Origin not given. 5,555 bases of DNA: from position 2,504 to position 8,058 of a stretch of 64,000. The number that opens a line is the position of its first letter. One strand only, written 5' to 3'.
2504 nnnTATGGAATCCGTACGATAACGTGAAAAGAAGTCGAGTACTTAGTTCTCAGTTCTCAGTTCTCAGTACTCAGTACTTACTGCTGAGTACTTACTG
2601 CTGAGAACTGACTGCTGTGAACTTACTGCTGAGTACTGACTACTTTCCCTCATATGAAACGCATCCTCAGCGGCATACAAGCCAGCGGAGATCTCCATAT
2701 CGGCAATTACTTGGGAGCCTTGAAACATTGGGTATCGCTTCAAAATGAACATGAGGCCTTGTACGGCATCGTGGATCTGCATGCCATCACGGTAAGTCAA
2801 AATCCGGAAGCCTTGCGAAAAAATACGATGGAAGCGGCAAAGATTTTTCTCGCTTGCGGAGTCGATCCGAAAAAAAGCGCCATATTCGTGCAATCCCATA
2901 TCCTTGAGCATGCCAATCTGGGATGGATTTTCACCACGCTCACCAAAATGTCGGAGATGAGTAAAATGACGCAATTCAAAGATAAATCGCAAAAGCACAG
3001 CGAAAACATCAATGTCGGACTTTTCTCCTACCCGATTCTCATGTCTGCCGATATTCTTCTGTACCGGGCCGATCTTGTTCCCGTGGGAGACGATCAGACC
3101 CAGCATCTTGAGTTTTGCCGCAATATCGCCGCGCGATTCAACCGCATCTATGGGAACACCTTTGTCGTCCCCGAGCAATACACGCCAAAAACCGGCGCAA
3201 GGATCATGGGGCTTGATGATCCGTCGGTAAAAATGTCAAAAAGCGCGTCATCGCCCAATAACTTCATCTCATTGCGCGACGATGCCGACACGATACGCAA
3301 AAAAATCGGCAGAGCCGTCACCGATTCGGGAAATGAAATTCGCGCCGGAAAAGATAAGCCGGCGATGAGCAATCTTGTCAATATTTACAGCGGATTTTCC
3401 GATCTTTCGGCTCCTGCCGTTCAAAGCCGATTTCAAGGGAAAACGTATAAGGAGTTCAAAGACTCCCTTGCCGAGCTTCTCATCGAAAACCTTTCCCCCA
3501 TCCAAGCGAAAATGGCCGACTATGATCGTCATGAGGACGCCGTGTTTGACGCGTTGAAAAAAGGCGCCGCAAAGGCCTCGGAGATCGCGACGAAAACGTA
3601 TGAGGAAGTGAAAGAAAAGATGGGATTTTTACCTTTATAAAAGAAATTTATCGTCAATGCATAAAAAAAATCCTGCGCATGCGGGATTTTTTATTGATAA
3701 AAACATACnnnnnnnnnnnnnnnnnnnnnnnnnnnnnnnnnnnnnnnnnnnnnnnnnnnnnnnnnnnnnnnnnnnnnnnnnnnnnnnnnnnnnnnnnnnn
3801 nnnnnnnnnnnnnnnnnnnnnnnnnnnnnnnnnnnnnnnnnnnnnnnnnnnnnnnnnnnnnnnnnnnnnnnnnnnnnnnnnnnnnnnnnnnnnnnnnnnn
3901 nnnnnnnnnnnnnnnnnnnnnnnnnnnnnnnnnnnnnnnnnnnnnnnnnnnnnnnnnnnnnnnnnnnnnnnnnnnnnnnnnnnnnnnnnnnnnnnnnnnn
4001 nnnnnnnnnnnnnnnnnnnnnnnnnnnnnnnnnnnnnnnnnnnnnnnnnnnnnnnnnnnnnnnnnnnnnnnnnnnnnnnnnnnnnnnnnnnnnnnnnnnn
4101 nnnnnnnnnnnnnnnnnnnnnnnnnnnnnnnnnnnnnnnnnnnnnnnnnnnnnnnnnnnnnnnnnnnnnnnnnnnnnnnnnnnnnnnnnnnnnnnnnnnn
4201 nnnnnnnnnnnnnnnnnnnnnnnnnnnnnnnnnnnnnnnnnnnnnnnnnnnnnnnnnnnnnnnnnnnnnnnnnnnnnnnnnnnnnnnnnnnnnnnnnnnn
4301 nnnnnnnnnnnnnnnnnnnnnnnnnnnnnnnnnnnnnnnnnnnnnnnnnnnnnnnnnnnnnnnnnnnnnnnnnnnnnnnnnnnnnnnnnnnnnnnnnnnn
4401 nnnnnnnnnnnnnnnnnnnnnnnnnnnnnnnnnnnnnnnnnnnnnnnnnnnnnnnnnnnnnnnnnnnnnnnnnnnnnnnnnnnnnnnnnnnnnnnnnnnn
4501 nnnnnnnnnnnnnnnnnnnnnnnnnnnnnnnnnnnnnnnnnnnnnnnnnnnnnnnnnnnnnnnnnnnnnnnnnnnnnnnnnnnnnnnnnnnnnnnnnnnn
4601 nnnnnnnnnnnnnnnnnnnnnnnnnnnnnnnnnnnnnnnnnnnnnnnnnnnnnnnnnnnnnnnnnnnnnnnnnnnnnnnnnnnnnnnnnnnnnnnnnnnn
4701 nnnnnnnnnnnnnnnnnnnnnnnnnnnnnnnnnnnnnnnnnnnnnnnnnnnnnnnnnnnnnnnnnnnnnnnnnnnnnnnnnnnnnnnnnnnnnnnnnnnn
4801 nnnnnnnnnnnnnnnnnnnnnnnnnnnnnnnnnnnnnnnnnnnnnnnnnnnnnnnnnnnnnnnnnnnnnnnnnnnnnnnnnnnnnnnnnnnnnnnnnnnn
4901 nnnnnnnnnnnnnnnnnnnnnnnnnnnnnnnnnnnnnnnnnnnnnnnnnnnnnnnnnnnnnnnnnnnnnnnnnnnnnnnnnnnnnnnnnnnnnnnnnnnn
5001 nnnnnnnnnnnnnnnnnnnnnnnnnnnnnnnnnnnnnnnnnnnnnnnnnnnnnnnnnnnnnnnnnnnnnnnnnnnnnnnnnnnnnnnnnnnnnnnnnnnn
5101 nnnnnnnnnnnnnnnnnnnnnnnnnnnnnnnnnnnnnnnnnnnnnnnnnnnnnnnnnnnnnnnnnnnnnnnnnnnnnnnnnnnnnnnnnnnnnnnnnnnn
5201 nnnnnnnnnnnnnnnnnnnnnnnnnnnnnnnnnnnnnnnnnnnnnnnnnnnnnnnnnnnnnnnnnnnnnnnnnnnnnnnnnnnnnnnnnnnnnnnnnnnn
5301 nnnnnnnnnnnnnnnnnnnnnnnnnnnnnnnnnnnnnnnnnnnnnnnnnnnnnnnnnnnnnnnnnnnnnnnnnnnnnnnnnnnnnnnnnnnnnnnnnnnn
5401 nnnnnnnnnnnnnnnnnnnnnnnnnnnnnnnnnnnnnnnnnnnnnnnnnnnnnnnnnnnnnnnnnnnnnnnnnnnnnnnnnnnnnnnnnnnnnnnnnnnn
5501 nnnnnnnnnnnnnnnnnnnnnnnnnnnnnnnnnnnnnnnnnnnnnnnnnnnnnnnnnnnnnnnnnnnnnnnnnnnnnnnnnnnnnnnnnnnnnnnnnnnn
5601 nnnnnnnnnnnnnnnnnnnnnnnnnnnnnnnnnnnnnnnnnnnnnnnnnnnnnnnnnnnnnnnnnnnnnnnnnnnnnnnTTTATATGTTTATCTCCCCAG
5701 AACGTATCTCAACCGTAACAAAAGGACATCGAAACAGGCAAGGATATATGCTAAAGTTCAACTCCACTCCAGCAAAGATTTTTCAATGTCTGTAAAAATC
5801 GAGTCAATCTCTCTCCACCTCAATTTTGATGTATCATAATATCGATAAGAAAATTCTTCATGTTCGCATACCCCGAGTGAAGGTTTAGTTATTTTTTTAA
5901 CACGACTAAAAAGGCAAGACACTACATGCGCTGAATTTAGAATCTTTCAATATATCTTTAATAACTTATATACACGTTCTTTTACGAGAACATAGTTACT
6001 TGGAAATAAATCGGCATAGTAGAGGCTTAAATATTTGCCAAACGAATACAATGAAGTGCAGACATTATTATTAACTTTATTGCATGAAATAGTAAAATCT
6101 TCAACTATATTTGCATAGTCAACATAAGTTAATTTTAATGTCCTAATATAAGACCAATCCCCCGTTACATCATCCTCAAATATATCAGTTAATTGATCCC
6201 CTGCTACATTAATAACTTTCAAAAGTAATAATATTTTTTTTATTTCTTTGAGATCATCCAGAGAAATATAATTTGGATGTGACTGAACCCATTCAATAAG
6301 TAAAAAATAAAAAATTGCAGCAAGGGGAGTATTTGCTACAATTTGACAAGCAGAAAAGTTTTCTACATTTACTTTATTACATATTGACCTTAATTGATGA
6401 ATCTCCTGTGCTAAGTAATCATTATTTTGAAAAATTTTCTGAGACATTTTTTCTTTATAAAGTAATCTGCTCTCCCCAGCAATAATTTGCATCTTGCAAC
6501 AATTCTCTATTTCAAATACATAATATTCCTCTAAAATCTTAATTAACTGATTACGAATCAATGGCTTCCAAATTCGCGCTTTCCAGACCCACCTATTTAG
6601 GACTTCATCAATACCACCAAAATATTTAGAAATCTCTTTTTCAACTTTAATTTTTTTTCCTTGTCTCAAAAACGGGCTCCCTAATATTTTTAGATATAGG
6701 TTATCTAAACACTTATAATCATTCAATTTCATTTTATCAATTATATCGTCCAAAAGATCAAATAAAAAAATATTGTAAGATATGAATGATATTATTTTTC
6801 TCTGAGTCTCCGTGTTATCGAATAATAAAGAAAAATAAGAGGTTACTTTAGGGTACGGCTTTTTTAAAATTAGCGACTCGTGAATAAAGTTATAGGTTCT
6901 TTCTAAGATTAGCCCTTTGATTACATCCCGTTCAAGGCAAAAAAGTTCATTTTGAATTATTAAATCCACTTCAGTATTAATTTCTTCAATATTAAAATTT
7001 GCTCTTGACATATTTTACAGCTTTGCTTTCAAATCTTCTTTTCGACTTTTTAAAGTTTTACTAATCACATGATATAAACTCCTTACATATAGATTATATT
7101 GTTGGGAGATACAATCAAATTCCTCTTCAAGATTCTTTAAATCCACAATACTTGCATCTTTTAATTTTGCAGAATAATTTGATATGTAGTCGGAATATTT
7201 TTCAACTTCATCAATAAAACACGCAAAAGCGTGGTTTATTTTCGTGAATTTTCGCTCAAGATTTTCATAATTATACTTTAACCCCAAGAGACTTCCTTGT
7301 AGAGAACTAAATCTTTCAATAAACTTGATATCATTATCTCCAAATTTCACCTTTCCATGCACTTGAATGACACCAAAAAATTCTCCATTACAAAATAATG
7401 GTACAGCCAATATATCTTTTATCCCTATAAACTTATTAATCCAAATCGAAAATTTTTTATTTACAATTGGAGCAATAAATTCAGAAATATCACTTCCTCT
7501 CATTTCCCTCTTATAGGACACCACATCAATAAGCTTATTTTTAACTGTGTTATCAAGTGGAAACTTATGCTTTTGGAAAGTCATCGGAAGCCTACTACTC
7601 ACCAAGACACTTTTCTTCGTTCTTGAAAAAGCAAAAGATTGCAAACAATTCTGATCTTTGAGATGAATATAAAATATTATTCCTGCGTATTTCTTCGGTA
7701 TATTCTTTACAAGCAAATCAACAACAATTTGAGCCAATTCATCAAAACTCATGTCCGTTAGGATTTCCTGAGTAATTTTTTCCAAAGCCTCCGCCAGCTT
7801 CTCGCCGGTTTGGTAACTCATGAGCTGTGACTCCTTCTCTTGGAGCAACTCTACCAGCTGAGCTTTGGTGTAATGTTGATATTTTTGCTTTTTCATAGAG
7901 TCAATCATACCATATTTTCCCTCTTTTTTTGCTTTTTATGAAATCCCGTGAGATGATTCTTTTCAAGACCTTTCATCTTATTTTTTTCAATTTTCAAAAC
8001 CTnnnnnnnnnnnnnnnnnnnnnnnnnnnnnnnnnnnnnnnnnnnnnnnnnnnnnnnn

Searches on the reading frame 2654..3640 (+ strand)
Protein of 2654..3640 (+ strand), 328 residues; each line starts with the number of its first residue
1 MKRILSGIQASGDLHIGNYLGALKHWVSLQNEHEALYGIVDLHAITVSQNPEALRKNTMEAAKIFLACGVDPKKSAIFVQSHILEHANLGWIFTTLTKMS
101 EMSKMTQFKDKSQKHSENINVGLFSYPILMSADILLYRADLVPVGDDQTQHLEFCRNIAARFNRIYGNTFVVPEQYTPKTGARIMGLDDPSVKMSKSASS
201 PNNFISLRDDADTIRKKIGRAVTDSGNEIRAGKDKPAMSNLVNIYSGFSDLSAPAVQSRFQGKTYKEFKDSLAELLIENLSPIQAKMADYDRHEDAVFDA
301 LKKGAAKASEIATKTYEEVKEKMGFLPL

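Call 28: find_encoding_contigs(protein=window:2654-3640:+, flank=10000, max_places=10)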
Protein window:2654-3640:+ (328 aa): 3 contigs read that carry it; 3 places shown.
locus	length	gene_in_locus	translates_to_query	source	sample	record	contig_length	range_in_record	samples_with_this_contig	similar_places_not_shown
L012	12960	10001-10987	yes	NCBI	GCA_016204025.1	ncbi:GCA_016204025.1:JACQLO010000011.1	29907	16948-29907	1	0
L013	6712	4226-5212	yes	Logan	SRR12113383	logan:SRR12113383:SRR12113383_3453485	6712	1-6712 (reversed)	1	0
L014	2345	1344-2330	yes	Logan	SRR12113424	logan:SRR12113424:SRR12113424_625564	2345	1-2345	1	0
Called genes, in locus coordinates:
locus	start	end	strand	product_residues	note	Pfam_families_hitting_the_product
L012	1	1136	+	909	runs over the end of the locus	-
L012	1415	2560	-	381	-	-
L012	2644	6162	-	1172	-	PF02811:PHP, PF07733:DNA_pol3_alpha, PF17657:DNA_pol3_finger, PF14579:HHH_6, PF01336:tRNA_anti-codon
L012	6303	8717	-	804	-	PF01588:tRNA_bind, PF03483:B3_4, PF03484:B5, PF17759:tRNA_synthFbeta, PF03147:FDX-ACB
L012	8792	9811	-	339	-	PF02912:Phe_tRNA-synt_N, PF01409:tRNA-synt_2d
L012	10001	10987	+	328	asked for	PF00579:tRNA-synt_1b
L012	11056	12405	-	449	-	PF00512:HisKA, PF02518:HATPase_c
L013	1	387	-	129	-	?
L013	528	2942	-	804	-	PF01588:tRNA_bind, PF03483:B3_4, PF03484:B5, PF17759:tRNA_synthFbeta, PF03147:FDX-ACB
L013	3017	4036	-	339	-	PF02912:Phe_tRNA-synt_N, PF01409:tRNA-synt_2d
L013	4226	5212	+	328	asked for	PF00579:tRNA-synt_1b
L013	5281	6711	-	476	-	?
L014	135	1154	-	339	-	PF02912:Phe_tRNA-synt_N, PF01409:tRNA-synt_2d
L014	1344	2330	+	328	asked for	PF00579:tRNA-synt_1b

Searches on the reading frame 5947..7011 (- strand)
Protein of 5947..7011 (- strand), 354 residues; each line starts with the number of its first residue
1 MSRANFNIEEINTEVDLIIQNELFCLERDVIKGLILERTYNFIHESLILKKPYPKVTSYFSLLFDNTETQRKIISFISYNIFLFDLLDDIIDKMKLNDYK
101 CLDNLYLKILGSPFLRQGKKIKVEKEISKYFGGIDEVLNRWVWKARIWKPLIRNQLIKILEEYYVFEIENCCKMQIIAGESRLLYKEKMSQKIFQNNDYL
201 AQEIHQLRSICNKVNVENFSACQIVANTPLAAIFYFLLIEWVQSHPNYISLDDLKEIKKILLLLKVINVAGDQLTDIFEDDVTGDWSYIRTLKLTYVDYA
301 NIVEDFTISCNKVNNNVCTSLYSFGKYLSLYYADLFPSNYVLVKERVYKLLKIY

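Call 16: find_encoding_contigs(protein=window:5947-7011:-, flank=10000, max_places=10)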
Protein window:5947-7011:- (354 aa): no gene with exactly this product is on record in the collection.

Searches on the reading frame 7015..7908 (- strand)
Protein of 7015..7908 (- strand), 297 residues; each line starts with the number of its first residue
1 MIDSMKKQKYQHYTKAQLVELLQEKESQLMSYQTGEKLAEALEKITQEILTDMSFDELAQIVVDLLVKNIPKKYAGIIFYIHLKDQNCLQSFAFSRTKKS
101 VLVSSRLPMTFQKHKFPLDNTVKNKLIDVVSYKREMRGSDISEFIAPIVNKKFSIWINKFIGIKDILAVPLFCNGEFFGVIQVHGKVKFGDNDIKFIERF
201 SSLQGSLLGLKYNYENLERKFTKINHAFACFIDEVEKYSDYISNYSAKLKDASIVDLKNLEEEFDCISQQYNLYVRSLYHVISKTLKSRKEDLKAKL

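Call 17: find_encoding_contigs(protein=window:7015-7908:-, flank=10000, max_places=10)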
Protein window:7015-7908:- (297 aa): 1 contig read that carries it; 1 place shown.
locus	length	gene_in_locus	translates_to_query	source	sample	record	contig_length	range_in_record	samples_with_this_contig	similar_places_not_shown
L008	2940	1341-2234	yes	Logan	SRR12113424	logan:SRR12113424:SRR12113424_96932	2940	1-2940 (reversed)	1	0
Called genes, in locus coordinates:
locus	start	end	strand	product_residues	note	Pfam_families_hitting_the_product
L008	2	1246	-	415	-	?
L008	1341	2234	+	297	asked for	-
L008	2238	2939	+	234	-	?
